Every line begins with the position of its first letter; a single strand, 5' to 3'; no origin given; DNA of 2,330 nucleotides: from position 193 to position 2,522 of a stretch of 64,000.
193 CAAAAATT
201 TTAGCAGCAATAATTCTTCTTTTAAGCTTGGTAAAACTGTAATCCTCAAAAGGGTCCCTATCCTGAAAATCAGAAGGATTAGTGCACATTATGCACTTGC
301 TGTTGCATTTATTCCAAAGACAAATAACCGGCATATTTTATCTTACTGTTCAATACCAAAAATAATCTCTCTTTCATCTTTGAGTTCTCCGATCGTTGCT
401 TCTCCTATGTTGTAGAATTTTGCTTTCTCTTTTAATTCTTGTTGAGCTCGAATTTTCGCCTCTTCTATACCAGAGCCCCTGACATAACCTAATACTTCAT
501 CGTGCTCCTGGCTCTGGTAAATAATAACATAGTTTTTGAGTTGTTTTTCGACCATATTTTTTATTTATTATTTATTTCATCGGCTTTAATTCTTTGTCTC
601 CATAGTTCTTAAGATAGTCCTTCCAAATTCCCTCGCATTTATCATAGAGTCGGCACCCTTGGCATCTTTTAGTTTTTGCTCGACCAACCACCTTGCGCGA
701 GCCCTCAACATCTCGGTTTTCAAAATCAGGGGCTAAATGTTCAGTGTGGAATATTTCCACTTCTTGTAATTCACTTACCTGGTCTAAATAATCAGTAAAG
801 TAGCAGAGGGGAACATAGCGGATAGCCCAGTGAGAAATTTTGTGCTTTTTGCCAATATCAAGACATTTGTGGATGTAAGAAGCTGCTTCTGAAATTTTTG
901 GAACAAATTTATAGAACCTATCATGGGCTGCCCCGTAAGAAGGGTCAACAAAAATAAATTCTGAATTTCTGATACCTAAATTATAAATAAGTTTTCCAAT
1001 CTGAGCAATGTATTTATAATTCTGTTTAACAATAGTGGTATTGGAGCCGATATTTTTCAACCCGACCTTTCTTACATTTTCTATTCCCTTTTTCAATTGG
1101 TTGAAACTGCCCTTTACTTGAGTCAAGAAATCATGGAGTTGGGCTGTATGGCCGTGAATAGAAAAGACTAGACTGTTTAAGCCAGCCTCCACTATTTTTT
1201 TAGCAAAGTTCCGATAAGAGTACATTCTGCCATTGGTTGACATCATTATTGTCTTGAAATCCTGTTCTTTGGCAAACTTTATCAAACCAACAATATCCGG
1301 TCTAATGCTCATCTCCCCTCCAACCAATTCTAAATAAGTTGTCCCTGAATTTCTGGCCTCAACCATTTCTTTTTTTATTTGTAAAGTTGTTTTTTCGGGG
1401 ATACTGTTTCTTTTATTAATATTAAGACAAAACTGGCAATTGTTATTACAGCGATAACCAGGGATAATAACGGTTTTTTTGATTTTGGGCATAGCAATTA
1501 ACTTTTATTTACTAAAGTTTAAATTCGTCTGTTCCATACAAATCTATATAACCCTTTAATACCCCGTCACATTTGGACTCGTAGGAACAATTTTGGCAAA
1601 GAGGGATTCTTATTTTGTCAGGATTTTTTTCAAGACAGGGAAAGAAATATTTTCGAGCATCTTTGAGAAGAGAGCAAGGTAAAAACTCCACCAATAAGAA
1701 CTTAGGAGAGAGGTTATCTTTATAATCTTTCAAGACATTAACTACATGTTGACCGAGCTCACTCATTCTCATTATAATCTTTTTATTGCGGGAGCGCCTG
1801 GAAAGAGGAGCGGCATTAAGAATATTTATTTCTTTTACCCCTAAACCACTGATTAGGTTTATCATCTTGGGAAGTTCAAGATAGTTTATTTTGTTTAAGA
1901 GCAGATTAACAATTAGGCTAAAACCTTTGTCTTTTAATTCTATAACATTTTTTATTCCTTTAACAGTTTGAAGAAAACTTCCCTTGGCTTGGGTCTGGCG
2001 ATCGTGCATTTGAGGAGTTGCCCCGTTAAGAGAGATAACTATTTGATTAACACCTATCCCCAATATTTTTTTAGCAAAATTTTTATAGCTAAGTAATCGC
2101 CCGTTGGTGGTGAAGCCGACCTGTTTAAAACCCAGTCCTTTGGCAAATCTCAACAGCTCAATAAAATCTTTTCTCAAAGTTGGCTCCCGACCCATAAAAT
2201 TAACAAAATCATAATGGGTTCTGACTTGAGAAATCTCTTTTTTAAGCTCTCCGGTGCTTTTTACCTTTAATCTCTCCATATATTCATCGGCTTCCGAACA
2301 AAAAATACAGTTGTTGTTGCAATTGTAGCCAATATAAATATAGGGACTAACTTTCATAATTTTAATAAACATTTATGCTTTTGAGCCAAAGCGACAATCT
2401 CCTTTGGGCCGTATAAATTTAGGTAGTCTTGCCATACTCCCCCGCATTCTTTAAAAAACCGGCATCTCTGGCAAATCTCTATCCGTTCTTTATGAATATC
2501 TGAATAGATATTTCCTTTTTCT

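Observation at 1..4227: Tandem array of five or six paralogous small rSAM enzymes with no precursor genes between them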

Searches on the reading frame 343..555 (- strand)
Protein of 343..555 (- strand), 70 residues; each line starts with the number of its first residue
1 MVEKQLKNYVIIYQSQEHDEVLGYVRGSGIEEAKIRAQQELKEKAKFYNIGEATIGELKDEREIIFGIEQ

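Call 6: search_protein_families(library=ncbifam, proteins=[window:343-555:-], max_evalue=0.01)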
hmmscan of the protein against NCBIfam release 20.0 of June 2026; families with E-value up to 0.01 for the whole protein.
window:343-555:- (70 aa): 0 families

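Call 10: search_protein_families(library=pfam, proteins=[window:343-555:-], max_evalue=0.01)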
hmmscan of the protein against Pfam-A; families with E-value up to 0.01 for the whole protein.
window:343-555:- (70 aa): 0 families

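Call 55: search_protein_families(library=padloc, proteins=[window:343-555:-], max_evalue=0.001)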
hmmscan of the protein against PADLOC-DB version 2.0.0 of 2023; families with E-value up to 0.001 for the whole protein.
window:343-555:- (70 aa): 0 families

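Call 56: find_homologous_proteins(query=window:343-555:-, max_evalue=0.001)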
Query window:343-555:- (70 aa): 5 proteins with E <= 0.001 among 5 candidates.
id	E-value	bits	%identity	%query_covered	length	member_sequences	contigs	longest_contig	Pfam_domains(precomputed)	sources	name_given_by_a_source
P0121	4.6e-36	139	100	100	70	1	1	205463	-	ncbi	-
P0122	9.2e-30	119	86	99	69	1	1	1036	-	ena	-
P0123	1.0e-27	112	79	100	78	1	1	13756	-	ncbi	-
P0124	1.3e-25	106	76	100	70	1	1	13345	-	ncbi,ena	-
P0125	1.2e-18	84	65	97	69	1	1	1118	-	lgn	-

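Call 58: find_encoding_contigs(protein=P0121, flank=10000, max_places=3)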
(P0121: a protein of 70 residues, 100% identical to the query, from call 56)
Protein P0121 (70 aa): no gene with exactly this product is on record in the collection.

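Call 61: find_encoding_contigs(protein=P0123, flank=10000, max_places=3)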
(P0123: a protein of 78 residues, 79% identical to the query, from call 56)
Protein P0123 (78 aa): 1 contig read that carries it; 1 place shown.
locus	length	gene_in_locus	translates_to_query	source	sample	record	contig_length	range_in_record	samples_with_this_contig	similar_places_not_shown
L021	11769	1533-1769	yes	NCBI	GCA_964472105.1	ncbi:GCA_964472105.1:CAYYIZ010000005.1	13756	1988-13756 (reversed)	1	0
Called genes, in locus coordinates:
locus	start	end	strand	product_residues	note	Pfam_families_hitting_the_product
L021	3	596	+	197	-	?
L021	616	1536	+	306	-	PF04055:Radical_SAM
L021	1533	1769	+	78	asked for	-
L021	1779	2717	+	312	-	PF04055:Radical_SAM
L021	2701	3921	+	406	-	-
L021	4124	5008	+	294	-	PF25788:Ig_Rha78A_N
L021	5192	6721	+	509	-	PF12072:RNase_Y_N, PF00013:KH_1, PF22891:KH_PNO1_2nd (weak), PF08668:HDOD (faint), PF01966:HD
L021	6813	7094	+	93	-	PF18291:HU-HIG (weak), PF00216:Bac_DNA_binding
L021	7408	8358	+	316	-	PF00512:HisKA, PF02518:HATPase_c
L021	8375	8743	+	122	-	PF00072:Response_reg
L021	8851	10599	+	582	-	PF05157:MshEN, PF00437:T2SSE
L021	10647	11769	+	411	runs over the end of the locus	PF28597:T2SSF_N, PF00482:T2SSF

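Call 64: search_protein_families(library=pfam, proteins=[L021:2701-3921:+], max_evalue=0.1)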
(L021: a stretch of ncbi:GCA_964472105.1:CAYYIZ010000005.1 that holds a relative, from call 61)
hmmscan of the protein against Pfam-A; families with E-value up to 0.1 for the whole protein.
L021:2701-3921:+ (406 aa): 3 families
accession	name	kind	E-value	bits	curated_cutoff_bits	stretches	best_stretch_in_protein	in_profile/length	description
PF01478.23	Peptidase_A24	-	0.015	16.2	26.5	1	18-148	3-95/104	Type IV leader peptidase family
PF18263.7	MCM6_C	-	0.015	15.9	23.7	1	302-342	37-76/107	MCM6 C-terminal winged-helix domain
PF06819.16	Arc_PepC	-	0.043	14.4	23.4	0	307-336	19-49/110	Archaeal Peptidase A24 C-terminal Domain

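Call 72: predict_structure(alignment_id=A5)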
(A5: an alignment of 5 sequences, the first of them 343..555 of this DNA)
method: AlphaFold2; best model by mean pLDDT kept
length: 70 residues; sequences in the alignment: 5
mean_pLDDT: 68.7   pTM: 0.53
mean pLDDT of the five models: 68.7, 53.5, 50.2, 49.0, 47.6
residues with pLDDT >= 90: 0; 70-90: 32; 50-70: 35; < 50: 3
segments of 3 or more residues with pLDDT < 50: none
pLDDT, mean of each block of 10 residues (from residue 1): 65 61 74 83 69 73 56
secondary structure, 60 per line:
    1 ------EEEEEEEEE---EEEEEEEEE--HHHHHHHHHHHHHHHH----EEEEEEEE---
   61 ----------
elements in order: E7-15 E19-27 H30-45 E50-57

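Call 75: fold_search(model_id=the predicted structure, library=pdb)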
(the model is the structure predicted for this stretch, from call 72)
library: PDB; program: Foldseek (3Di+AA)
matches with E <= 10: 282; with E <= 0.001: 0
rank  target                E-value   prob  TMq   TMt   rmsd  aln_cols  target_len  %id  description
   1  3j79_U                1.6e-01  0.63  0.41  0.21   7.1        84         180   18  Cryo-EM structure of the Plasmodium falciparum 80S ribosome bound to the anti-protozoan drug emetine, large subunit (released 2014-07-16)
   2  8c3a_0                2.0e-01  0.69  0.43  0.23   4.1        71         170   13  Crystal structure of ailanthone bound to the Candida albicans 80S ribosome (released 2024-01-10)
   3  8azw_I                2.0e-01  0.54  0.40  0.21   8.2        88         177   12  Cryo-EM structure of the plant 60S subunit (released 2023-06-07)
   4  6uz7_AS               2.1e-01  0.57  0.42  0.22   7.1        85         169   13  K.lactis 80S ribosome with p/PE tRNA and eIF5B (released 2020-01-15)
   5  8bsi_LT               2.3e-01  0.75  0.48  0.23   4.8        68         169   18  Giardia ribosome chimeric hybrid-like GDP+Pi bound state (B1) (released 2023-03-15)
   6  7ohp_S                2.4e-01  0.51  0.41  0.23   7.3        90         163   10  Nog1-TAP associated immature ribosomal particles from S. cerevisiae after rpL25 expression shut down, population A (released 2021-11-03)
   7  3egr_B                2.6e-01  0.38  0.38  0.41   5.4        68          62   10  CRYSTAL STRUCTURE OF A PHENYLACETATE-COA OXYGENASE SUBUNIT PAAB (REUT_A2307) FROM RALSTONIA EUTROPHA JMP134 AT 2.65 A  (released 2008-09-30)
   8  9i14_LS               3.2e-01  0.47  0.40  0.21   7.2        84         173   13  CRYO-EM STRUCTURE OF HCT15 POLYSOMES IN HYBRID-PRE STATE (released 2026-01-28)
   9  7qiw_U                3.2e-01  0.44  0.40  0.21   7.1        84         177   15  Specific features and methylation sites of a plant ribosome. 60S ribosomal subunit. (released 2022-07-13)
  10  3j7o_S                3.7e-01  0.54  0.44  0.23   4.0        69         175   13  Structure of the mammalian 60S ribosomal subunit (released 2014-09-03)
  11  5apn_S                3.7e-01  0.35  0.39  0.20   7.2        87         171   11  Structure of the yeast 60S ribosomal subunit in complex with Arx1, Alb1 and N-terminally tagged Rei1 (released 2015-12-16)
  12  5lzs_S                3.9e-01  0.51  0.43  0.22   4.0        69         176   13  Structure of the mammalian ribosomal elongation complex with aminoacyl-tRNA, eEF1A, and didemnin B (released 2016-11-30)
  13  7qgg_T                4.2e-01  0.41  0.41  0.21   7.1        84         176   12  Neuronal RNA granules are ribosome complexes stalled at the pre-translocation state (released 2022-10-26)
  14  7pzy_0                4.5e-01  0.51  0.42  0.22   3.8        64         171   12  Structure of the vacant Candida albicans 80S ribosome (released 2022-05-18)
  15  5ndg_N0               4.5e-01  0.38  0.40  0.21   4.1        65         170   14  Crystal structure of geneticin (G418) bound to the yeast 80S ribosome (released 2017-12-13)
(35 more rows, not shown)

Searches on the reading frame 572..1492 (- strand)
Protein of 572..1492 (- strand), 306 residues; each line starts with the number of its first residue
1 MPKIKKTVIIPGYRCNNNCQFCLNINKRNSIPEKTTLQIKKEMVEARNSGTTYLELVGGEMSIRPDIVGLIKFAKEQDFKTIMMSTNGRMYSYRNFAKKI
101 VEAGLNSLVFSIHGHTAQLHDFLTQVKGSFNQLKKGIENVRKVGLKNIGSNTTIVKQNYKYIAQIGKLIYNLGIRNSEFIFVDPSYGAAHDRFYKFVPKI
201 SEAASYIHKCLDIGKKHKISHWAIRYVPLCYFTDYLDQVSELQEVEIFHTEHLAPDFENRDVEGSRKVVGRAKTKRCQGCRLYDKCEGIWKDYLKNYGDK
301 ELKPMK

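Call 6: search_protein_families(library=ncbifam, proteins=[window:572-1492:-], max_evalue=0.01)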
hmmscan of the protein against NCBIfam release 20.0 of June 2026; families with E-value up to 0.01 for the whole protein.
window:572-1492:- (306 aa): 43 families (the best 25 are shown)
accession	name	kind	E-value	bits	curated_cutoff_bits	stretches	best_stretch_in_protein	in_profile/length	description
NF038332.1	rSAM_rare_HxsC4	exception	8.4e-40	136.9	500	1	8-305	17-335/335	radical SAM protein HxsC4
TIGR04545.1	rSAM_ahbD_hemeb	equivalog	5.9e-22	78.6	500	1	14-190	9-182/339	heme b synthase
TIGR03977.1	rSAM_pair_HxsC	equivalog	5.6e-21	74.7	267.9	1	13-237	33-258/292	His-Xaa-Ser system radical SAM maturase HxsC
TIGR02668.1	moaA_archaeal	equivalog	2.1e-20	72.9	325.25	1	13-209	18-212/303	GTP 3',8-cyclase MoaA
TIGR04055.1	rSAM_NirJ2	equivalog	2.3e-19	70.1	500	1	14-186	9-178/326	putative heme d1 biosynthesis radical SAM protein NirJ2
NF045702.1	rSAM_GDGT_ether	equivalog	1e-18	67.3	450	1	13-169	94-250/486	tetraether lipid synthase Tes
TIGR04546.1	rSAM_ahbC_deAc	equivalog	9.3e-18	64.2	650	1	13-174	47-205/390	12,18-didecarboxysiroheme deacetylase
TIGR04053.2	TIGR04053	equivalog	1.7e-17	63.7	395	1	15-182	18-186/366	TIGR04053 family radical SAM/SPASM domain-containing protein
TIGR02666.1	moaA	equivalog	4.1e-17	62.1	284.05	1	14-166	19-177/336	GTP 3',8-cyclase MoaA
TIGR04347.1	pseudo_SAM_Halo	equivalog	4.4e-17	62.4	525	1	13-197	46-225/390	TIGR04347 family pseudo-SAM/SPASM protein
NF001199.0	PRK00164.2-1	equivalog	4.5e-17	62.2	231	1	13-165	20-171/308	GTP 3',8-cyclase MoaA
TIGR04251.1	SCM_rSAM_ScmF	equivalog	6.3e-17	62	400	1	15-186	14-186/353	SynChlorMet cassette radical SAM/SPASM protein ScmF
NF045646.2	rSAM_Se_TrsS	equivalog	6.6e-17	61.2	490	1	13-165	94-247/441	radical SAM (seleno)protein TrsS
TIGR04054.1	rSAM_NirJ1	equivalog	1.7e-16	59.8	650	1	14-174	45-202/387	putative heme d1 biosynthesis radical SAM protein NirJ1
TIGR04051.1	rSAM_NirJ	equivalog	3e-16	59.3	515.45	1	14-174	11-168/354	heme d1 biosynthesis radical SAM protein NirJ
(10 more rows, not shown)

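Call 10: search_protein_families(library=pfam, proteins=[window:572-1492:-], max_evalue=0.01)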
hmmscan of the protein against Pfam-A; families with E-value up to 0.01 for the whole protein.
window:572-1492:- (306 aa): 3 families
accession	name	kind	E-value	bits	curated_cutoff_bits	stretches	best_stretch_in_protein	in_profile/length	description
PF04055.27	Radical_SAM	-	1e-21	78.3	29.5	1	9-168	1-165/166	Radical SAM superfamily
PF13353.11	Fer4_12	-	1.4e-05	25.8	22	1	15-132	15-134/137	4Fe-4S single cluster domain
PF09545.15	RE_AccI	-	0.0024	17.4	22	1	91-194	184-279/366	AccI restriction endonuclease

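Call 13: find_encoding_contigs(protein=window:572-1492:-, flank=10000, max_places=6)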
Protein window:572-1492:- (306 aa): no gene with exactly this product is on record in the collection.

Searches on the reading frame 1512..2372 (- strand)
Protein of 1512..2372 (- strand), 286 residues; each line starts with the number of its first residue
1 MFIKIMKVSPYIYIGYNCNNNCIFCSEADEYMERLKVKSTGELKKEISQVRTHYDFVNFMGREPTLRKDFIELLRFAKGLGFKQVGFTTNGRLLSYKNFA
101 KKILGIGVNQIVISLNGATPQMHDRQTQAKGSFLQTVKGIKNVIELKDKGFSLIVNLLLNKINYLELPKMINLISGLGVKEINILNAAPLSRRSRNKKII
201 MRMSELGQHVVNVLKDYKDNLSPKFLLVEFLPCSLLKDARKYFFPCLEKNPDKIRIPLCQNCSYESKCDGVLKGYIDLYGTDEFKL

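Call 6: search_protein_families(library=ncbifam, proteins=[window:1512-2372:-], max_evalue=0.01)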
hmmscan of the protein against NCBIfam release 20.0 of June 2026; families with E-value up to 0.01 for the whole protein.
window:1512-2372:- (286 aa): 49 families (the best 25 are shown)
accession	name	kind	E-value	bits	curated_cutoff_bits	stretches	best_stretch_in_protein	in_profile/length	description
NF038332.1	rSAM_rare_HxsC4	exception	1e-37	130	500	2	11-233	17-242/335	radical SAM protein HxsC4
TIGR03977.1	rSAM_pair_HxsC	equivalog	6.9e-26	90.8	267.9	1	12-273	29-290/292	His-Xaa-Ser system radical SAM maturase HxsC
TIGR04317.1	W_rSAM_matur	equivalog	1e-22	80.7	380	1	11-205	7-202/349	tungsten cofactor oxidoreductase radical SAM maturase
TIGR04545.1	rSAM_ahbD_hemeb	equivalog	1.9e-22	80.2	500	1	16-194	8-182/339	heme b synthase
TIGR02668.1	moaA_archaeal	equivalog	6.7e-20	71.3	325.25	1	13-206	15-206/303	GTP 3',8-cyclase MoaA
NF045574.1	sacti_mat_StsB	exception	1.2e-18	67.2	625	1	11-194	99-276/466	StsB family radical SAM/SPASM domain sactipeptide maturase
TIGR04054.1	rSAM_NirJ1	equivalog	2e-18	66.2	650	1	17-180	45-203/387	putative heme d1 biosynthesis radical SAM protein NirJ1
TIGR04546.1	rSAM_ahbC_deAc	equivalog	3.5e-18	65.6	650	1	16-183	47-209/390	12,18-didecarboxysiroheme deacetylase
NF001199.0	PRK00164.2-1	equivalog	4.9e-18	65.3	231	1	12-191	16-194/308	GTP 3',8-cyclase MoaA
NF050035.1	rSAM_WgK_link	exception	5.7e-17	61.7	650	1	12-199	13-196/367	radical SAM/SPASM peptide maturase WgkB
TIGR04053.2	TIGR04053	equivalog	7.9e-17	61.5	395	1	18-217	18-213/366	TIGR04053 family radical SAM/SPASM domain-containing protein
TIGR04055.1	rSAM_NirJ2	equivalog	8.3e-17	61.7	500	1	17-217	9-204/326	putative heme d1 biosynthesis radical SAM protein NirJ2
TIGR02109.1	PQQ_syn_pqqE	equivalog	1.6e-16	60.2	381.35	1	13-224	12-219/358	pyrroloquinoline quinone biosynthesis protein PqqE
TIGR02666.1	moaA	equivalog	1.7e-15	56.8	284.05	1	17-211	19-217/336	GTP 3',8-cyclase MoaA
TIGR03962.1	mycofact_rSAM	equivalog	2.2e-15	56.7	265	1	14-179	18-178/339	mycofactocin radical SAM maturase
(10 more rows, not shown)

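Call 10: search_protein_families(library=pfam, proteins=[window:1512-2372:-], max_evalue=0.01)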
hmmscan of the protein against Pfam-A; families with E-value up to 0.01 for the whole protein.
window:1512-2372:- (286 aa): 1 family
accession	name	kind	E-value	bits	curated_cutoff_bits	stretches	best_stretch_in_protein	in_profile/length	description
PF04055.27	Radical_SAM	-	2.6e-19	70.4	29.5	1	13-173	2-165/166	Radical SAM superfamily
